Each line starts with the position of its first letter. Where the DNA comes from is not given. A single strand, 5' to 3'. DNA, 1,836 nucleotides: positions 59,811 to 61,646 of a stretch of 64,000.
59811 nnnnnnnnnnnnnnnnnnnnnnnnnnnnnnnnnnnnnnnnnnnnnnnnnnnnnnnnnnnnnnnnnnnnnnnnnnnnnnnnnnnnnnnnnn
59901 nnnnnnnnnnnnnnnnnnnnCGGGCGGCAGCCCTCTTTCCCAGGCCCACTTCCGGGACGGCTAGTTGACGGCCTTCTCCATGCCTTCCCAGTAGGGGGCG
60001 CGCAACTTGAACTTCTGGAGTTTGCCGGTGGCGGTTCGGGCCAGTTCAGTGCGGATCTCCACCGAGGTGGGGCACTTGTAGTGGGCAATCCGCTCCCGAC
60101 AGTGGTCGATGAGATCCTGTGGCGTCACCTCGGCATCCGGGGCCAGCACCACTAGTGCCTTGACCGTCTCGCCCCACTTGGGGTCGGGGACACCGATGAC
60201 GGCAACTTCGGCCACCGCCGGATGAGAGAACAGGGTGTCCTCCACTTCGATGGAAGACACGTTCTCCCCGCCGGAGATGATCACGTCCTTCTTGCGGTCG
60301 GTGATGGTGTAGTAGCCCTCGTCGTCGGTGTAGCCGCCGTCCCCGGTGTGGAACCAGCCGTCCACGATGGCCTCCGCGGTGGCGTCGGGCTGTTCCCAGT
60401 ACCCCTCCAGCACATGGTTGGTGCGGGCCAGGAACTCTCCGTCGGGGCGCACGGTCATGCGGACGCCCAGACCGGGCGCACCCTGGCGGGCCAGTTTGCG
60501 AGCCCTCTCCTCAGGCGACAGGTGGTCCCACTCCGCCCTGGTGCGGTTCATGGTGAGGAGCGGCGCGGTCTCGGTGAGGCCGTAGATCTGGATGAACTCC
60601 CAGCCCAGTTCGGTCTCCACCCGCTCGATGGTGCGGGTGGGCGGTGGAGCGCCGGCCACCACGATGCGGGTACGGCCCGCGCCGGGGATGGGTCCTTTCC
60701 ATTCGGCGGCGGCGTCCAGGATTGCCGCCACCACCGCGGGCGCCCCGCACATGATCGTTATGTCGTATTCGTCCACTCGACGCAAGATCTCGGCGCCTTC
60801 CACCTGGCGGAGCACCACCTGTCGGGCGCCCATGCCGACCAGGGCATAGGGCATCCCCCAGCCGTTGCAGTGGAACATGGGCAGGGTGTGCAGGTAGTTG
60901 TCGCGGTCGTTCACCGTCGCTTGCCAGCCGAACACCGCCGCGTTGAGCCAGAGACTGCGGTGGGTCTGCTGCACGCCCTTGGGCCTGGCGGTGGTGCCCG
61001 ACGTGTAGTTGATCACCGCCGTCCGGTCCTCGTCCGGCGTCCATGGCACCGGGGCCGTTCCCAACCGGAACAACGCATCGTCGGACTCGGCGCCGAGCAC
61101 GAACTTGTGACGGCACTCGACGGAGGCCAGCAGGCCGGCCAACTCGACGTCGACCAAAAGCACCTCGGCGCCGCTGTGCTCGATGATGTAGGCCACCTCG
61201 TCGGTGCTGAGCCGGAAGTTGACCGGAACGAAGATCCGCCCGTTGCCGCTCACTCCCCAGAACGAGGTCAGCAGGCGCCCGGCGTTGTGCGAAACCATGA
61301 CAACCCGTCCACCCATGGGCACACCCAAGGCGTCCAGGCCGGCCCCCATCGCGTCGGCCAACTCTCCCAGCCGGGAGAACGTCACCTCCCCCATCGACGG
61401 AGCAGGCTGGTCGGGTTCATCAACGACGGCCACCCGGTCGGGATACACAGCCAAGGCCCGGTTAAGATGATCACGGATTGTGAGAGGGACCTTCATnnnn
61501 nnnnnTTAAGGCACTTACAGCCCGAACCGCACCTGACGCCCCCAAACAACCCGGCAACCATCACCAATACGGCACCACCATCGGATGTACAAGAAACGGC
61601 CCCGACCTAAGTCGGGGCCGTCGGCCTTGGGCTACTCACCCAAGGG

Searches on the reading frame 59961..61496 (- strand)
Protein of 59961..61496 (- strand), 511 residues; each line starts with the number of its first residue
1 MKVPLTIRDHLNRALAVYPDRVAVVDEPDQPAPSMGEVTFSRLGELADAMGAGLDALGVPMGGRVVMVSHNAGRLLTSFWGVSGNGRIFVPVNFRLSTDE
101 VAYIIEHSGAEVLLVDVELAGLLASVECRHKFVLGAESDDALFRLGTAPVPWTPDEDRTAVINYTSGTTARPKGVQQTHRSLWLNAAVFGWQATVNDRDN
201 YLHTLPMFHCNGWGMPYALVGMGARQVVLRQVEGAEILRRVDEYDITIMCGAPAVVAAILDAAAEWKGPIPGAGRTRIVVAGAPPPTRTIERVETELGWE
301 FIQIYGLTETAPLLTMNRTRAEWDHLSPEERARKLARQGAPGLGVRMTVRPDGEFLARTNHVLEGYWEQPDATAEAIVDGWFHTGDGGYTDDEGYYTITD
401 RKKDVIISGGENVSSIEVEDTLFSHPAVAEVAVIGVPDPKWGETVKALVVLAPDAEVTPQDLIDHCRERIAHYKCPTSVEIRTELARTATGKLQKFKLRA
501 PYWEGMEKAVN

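Call 79: search_protein_families(library=pfam, proteins=[window:59961-61496:-], max_evalue=0.00001)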
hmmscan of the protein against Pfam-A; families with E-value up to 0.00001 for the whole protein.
window:59961-61496:- (511 aa): 2 families
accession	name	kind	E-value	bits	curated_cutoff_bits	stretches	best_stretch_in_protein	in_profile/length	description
PF00501.34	AMP-binding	-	1.2e-60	205.8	29.9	1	13-367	3-384/384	AMP-binding enzyme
PF13193.12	AMP-binding_C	-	1.4e-23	84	24.5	1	417-492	1-76/76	AMP-binding enzyme C-terminal domain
